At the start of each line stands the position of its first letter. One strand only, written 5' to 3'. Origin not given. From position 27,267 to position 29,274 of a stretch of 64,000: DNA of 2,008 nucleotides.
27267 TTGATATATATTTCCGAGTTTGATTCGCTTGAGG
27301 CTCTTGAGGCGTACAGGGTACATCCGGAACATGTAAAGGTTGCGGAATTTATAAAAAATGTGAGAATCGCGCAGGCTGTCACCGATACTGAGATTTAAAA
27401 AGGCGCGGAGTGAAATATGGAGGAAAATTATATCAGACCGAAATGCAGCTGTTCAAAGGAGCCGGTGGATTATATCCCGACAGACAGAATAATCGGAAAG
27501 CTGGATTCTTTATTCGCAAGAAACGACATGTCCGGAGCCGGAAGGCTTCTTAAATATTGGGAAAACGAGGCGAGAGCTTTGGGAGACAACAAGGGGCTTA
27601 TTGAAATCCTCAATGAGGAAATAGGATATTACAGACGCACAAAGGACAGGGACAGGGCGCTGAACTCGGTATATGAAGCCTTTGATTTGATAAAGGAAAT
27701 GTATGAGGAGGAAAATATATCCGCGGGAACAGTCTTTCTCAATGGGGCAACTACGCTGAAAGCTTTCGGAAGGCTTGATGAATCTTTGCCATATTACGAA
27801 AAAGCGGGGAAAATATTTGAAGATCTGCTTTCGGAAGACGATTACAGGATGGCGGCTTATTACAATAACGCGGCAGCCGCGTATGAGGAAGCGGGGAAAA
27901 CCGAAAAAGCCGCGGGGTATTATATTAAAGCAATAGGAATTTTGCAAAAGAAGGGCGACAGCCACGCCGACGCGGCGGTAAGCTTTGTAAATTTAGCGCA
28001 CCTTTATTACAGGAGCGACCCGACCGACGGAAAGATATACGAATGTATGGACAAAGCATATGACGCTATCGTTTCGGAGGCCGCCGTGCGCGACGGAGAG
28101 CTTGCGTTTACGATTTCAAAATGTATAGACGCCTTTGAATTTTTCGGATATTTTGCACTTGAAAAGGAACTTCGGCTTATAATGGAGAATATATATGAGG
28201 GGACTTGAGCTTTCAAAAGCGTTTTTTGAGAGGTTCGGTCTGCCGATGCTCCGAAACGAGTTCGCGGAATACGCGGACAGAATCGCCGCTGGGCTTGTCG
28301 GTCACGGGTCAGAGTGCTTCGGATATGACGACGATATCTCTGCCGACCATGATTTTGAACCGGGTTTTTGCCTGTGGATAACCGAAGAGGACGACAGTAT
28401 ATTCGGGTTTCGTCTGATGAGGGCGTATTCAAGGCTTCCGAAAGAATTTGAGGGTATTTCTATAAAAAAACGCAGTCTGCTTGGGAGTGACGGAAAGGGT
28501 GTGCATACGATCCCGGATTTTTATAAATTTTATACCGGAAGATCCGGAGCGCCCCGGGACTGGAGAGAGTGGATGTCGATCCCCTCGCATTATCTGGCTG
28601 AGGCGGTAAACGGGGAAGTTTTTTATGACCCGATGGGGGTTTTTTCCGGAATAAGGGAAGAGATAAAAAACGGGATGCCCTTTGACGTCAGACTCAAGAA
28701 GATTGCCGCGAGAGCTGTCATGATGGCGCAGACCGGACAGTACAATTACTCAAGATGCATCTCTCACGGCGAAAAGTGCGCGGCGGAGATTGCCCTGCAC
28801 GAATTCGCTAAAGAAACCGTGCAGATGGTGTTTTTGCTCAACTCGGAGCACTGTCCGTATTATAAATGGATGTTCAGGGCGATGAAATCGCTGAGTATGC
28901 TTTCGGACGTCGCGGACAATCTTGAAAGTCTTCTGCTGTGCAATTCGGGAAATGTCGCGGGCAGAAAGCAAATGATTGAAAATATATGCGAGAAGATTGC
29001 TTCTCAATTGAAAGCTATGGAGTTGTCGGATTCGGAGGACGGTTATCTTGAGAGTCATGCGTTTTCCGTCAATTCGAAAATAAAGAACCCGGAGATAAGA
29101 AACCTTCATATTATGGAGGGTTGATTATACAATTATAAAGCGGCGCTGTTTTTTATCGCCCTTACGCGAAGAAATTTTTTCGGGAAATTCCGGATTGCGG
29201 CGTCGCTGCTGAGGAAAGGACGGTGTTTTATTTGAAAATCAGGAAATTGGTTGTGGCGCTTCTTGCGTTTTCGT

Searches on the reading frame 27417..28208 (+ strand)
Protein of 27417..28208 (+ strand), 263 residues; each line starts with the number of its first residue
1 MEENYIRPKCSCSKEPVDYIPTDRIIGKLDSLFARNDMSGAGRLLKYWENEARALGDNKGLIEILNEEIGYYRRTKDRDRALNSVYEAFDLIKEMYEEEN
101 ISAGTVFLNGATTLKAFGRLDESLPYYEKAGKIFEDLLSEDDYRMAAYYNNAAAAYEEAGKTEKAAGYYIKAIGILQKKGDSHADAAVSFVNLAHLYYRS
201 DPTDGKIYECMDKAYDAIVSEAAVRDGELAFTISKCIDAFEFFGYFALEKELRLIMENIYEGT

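Call 41: search_protein_families(library=pfam, proteins=[window:27417-28208:+], max_evalue=0.00001)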
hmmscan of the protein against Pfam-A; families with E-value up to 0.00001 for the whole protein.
window:27417-28208:+ (263 aa): 3 families
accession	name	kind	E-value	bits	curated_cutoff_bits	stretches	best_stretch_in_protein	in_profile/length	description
PF13424.12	TPR_12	-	3.6e-17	62.8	30.1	1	111-178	10-77/77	Tetratricopeptide repeat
PF13374.12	TPR_10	-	3e-07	30.7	27.5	0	146-175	2-31/42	Tetratricopeptide repeat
PF14938.12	SNAP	-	6.1e-06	26.3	25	0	146-221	35-107/282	Soluble NSF attachment protein, SNAP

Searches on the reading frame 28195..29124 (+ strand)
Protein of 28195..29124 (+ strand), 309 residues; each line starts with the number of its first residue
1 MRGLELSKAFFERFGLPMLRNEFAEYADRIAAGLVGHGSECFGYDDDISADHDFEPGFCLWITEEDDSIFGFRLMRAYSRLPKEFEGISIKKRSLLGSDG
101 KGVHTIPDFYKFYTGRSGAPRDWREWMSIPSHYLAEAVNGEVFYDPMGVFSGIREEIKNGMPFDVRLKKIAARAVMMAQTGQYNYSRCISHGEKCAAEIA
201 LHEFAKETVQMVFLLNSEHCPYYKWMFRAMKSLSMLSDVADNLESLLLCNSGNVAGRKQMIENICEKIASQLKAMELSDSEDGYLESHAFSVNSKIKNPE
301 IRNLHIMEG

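Call 41: search_protein_families(library=pfam, proteins=[window:28195-29124:+], max_evalue=0.00001)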
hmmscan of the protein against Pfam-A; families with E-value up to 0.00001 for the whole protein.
window:28195-29124:+ (309 aa): 1 family
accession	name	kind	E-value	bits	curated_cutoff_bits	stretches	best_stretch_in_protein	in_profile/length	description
PF13228.11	DUF4037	-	4.1e-34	117.8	22.1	1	126-226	1-101/101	Domain of unknown function (DUF4037)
